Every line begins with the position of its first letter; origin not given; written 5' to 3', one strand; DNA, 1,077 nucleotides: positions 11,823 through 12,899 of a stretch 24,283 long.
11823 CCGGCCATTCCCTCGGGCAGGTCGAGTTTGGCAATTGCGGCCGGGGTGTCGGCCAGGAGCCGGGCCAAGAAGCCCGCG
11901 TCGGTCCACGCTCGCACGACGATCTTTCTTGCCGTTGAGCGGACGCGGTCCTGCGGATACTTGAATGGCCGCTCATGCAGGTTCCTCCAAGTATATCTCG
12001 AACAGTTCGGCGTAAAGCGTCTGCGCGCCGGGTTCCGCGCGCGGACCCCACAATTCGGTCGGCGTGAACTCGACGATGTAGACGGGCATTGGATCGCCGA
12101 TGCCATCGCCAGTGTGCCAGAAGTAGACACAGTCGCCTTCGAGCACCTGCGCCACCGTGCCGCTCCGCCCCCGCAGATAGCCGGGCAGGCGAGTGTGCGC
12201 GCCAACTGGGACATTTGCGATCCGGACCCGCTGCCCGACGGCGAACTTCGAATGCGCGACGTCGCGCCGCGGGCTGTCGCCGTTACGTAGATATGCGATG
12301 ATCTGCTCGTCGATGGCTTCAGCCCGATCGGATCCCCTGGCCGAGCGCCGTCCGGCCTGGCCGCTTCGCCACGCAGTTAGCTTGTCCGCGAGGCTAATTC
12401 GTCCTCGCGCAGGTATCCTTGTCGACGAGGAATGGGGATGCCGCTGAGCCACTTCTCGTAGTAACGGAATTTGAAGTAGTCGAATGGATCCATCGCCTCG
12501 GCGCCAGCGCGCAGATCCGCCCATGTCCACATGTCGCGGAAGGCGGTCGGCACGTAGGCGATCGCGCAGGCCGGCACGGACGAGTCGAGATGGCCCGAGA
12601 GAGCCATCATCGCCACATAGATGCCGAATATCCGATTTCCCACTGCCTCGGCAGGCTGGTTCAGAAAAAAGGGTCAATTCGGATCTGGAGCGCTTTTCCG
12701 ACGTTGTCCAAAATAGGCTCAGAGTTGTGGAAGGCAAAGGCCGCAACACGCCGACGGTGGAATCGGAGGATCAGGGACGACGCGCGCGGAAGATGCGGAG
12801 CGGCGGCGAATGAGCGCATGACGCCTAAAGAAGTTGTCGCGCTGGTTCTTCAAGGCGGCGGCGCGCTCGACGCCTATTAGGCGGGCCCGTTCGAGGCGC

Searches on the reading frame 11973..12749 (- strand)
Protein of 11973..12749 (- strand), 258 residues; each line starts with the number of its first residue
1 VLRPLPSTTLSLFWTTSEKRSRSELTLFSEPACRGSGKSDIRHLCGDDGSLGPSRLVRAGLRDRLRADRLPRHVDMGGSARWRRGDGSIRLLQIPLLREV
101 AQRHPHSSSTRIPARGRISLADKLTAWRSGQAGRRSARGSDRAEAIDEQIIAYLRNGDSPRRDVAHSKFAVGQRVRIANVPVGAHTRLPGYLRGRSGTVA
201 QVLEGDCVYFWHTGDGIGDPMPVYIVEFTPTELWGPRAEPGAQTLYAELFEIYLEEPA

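Call 7: search_protein_families(library=pfam, proteins=[window:11973-12749:-], max_evalue=0.01)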
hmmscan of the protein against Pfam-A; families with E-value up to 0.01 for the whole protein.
window:11973-12749:- (258 aa): 1 family
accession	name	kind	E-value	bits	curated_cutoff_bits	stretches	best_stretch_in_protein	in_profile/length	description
PF02211.21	NHase_beta_C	-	2.8e-29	101.9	27.7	1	165-255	8-97/98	Nitrile hydratase beta subunit, C-terminal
